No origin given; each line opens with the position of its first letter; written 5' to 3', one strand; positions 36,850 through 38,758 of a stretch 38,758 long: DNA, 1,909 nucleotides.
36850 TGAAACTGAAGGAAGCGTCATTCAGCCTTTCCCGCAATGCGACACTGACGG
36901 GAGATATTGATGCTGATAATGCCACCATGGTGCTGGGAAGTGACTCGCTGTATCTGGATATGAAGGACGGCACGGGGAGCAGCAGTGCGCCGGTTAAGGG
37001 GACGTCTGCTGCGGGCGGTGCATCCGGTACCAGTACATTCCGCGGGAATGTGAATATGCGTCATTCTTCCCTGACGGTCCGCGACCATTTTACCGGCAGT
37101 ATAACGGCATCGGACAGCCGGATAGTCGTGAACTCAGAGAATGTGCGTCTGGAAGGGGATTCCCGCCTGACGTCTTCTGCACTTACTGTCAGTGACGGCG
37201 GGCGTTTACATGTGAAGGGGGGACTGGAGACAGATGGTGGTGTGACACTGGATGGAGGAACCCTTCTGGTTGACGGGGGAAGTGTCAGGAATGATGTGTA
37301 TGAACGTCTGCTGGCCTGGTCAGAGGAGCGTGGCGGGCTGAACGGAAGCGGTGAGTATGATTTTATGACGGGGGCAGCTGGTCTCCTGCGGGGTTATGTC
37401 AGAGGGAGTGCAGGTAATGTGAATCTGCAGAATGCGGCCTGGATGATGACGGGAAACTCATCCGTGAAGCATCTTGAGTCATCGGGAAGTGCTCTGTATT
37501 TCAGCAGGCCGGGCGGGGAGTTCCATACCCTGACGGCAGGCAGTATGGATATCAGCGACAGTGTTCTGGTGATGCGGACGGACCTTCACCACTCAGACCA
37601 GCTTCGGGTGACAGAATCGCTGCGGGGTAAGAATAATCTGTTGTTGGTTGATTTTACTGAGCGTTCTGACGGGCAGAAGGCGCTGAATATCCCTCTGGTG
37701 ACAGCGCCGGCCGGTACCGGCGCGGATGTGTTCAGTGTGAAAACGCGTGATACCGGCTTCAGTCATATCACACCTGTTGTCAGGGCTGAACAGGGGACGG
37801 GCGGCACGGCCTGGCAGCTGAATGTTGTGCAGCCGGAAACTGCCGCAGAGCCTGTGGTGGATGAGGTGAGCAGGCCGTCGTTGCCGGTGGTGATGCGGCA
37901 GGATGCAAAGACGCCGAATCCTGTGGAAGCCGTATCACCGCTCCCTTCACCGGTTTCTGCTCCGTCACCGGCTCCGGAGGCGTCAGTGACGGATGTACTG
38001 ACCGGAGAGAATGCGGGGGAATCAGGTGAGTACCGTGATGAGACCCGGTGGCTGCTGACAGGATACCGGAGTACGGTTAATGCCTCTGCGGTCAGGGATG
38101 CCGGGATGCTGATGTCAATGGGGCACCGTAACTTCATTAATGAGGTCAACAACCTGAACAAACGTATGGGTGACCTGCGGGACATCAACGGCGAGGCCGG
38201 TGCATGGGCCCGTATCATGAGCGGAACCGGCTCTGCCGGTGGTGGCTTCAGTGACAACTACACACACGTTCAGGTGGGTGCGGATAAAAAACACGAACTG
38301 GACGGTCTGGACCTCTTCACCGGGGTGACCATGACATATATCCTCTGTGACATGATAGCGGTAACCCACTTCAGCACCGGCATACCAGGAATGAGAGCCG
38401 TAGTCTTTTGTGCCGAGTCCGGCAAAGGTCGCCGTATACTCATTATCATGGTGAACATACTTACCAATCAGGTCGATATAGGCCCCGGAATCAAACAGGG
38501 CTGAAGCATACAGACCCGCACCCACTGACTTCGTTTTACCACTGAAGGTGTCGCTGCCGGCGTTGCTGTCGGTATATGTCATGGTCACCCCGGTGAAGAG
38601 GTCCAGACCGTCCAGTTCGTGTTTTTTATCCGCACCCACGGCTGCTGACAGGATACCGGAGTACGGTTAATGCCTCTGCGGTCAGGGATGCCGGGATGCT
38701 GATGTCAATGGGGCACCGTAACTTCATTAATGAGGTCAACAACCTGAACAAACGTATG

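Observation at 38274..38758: Autotransporter beta-domain broken by a palindromic rearrangement at the window end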

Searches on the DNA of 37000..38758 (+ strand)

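Call 9: search_dna_similar(query=window:37000-38758:+, collection=ecoli_genomes, mode=near, max_rows=20)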
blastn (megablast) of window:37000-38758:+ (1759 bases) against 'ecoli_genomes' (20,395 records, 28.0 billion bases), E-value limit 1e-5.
Records with a match: 951; places in all: 1350; records where one place covers at least 80% of the query: 52.
Genomes with a match: 802 of 5426; with a place that covers at least 80% of the query: 52. Places per genome that has any: lowest 1, median 1, highest 10. On chromosomes: 552 places; on plasmids: 798.
Best place of each record, by identity: >=99% 8; 95-99% 48; 90-95% 354; 80-90% 480; 60-80% 61.
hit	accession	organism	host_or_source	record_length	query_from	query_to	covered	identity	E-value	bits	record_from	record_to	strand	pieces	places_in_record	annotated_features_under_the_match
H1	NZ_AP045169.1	Escherichia coli strain JNEC-KY173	Homo sapiens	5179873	1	1759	83%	100.0%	0e+0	2697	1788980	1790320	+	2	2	S6 family peptidase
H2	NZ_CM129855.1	Escherichia coli strain SW071611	wastewater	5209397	1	1759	83%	99.8%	0e+0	2680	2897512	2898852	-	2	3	S6 family peptidase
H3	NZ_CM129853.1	Escherichia coli strain SW071619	wastewater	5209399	1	1759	83%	99.8%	0e+0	2680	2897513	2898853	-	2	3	S6 family peptidase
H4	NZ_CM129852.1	Escherichia coli strain SW07163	wastewater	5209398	1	1759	83%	99.8%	0e+0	2680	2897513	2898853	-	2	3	S6 family peptidase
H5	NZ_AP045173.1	Escherichia coli strain JNEC-KY177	Homo sapiens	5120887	1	1759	83%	99.6%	0e+0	2664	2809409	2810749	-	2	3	S6 family peptidase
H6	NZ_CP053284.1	Escherichia coli strain SCU-104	Homo sapiens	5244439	1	1759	83%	99.5%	0e+0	2658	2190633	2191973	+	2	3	S6 family peptidase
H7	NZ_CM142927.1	Escherichia coli strain UCPROB-002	Homo sapiens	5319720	1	1759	83%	99.5%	0e+0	2653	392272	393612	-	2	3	S6 family peptidase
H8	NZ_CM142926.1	Escherichia coli strain UCPROB-001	Homo sapiens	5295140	1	1759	83%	99.5%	0e+0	2653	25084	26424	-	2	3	S6 family peptidase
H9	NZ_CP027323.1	Escherichia coli strain 2013C-3033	Homo sapiens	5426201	1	1759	83%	98.7%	0e+0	2592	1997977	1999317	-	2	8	S6 family peptidase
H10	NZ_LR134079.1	Escherichia coli strain NCTC9112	missing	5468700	1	1759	83%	98.4%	0e+0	2553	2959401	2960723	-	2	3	S6 family peptidase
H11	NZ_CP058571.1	Escherichia coli strain EC2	Homo sapiens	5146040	1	1759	83%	98.4%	0e+0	2547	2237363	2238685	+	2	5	S6 family peptidase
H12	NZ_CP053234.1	Escherichia coli strain SCU-106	Homo sapiens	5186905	1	1759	83%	98.3%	0e+0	2542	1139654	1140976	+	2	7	S6 family peptidase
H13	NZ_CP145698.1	Escherichia coli strain S1-KEN-03-A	Homo sapiens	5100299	1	1759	83%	98.2%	0e+0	2537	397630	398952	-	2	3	S6 family peptidase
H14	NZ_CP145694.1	Escherichia coli strain S1-KEN-04-A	Homo sapiens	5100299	1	1759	83%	98.2%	0e+0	2537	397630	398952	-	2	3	S6 family peptidase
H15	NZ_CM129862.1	Escherichia coli strain SW070917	wastewater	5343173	1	1759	83%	98.2%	0e+0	2537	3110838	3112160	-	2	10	S6 family peptidase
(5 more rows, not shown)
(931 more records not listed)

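Call 11: get_annotated_region(hit=H1, flank=6000)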
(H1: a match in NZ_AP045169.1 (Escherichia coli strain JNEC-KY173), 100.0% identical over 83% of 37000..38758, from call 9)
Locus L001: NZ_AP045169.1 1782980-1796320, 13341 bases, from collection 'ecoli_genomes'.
description: Escherichia coli strain JNEC-KY173 chromosome, complete genome
organism: Escherichia coli strain JNEC-KY173 (NCBI taxid 562)
replicon: chromosome; assembly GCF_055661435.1
host: Homo sapiens; source: clinical; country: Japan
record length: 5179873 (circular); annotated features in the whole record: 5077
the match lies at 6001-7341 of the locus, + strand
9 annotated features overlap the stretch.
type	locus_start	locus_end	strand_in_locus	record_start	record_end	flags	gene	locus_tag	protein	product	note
CDS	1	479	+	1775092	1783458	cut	-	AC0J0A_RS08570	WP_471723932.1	LPD5 domain-containing protein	-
CDS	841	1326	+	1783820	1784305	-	-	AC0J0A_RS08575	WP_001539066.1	hypothetical protein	-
CDS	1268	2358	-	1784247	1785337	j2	-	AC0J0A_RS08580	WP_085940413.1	IS4-like element ISAba1 family transposase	programmed frameshift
CDS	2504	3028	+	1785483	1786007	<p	-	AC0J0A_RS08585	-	YadA C-terminal domain-containing protein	incomplete; partial in the middle of a contig; missing N-terminus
CDS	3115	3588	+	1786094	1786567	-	-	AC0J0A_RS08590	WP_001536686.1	hypothetical protein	-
CDS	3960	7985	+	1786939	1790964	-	-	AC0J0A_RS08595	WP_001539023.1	S6 family peptidase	-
CDS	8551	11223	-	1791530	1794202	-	rcsD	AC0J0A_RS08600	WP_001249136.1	phosphotransferase RcsD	-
CDS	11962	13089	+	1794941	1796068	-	ompC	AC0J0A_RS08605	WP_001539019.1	porin OmpC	-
CDS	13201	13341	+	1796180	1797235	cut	apbE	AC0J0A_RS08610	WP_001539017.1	FAD:protein FMN transferase ApbE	-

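Call 25: search_dna_similar(query=window:38290-38700:+, collection=ecoli_genomes, mode=near, max_rows=12)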
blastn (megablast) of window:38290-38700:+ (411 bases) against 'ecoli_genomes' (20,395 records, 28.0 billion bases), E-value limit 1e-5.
Records with a match: 259; places in all: 415; records where one place covers at least 80% of the query: 0.
Genomes with a match: 234 of 5426; with a place that covers at least 80% of the query: 0. Places per genome that has any: lowest 1, median 1, highest 9. On chromosomes: 344 places; on plasmids: 71.
Best place of each record, by identity: >=99% 41; 95-99% 15; 80-90% 142; 60-80% 61.
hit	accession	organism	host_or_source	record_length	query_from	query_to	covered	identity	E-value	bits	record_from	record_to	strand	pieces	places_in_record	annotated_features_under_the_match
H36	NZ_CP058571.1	Escherichia coli strain EC2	Homo sapiens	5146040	51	350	73%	100.0%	8e-155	555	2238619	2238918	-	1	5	S6 family peptidase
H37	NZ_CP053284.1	Escherichia coli strain SCU-104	Homo sapiens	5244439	51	350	73%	100.0%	8e-155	555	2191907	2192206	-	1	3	S6 family peptidase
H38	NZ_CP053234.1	Escherichia coli strain SCU-106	Homo sapiens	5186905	51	350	73%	100.0%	8e-155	555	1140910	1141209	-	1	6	S6 family peptidase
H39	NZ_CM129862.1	Escherichia coli strain SW070917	wastewater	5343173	51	350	73%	100.0%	8e-155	555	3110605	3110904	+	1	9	S6 family peptidase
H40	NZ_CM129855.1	Escherichia coli strain SW071611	wastewater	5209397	51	350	73%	100.0%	8e-155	555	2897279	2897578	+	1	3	S6 family peptidase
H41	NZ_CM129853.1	Escherichia coli strain SW071619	wastewater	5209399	51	350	73%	100.0%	8e-155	555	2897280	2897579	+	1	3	S6 family peptidase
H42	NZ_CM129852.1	Escherichia coli strain SW07163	wastewater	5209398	51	350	73%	100.0%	8e-155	555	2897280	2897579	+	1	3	S6 family peptidase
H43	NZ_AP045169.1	Escherichia coli strain JNEC-KY173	Homo sapiens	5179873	51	350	73%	100.0%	8e-155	555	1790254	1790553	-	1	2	S6 family peptidase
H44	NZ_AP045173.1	Escherichia coli strain JNEC-KY177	Homo sapiens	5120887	51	350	73%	100.0%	8e-155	555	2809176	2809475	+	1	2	S6 family peptidase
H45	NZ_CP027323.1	Escherichia coli strain 2013C-3033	Homo sapiens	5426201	51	350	73%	99.7%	4e-153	549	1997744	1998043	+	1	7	S6 family peptidase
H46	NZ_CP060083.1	Escherichia coli strain G1/2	Homo sapiens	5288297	51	350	73%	99.7%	4e-153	549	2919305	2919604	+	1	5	autotransporter outer membrane beta-barrel domain-containing protein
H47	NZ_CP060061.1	Escherichia coli strain G6/7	Homo sapiens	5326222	51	350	73%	99.7%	4e-153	549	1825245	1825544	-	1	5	autotransporter outer membrane beta-barrel domain-containing protein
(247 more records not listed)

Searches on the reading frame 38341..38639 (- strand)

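Call 31: search_protein_families(library=pfam, proteins=[window:38341-38639:-], max_evalue=0.001)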
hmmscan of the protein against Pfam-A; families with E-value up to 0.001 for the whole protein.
window:38341-38639:- (99 aa): 1 family
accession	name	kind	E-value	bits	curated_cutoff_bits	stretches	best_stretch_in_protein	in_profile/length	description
PF03797.25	Autotransporter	-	2.7e-13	50.7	26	1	1-97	30-130/255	Autotransporter beta-domain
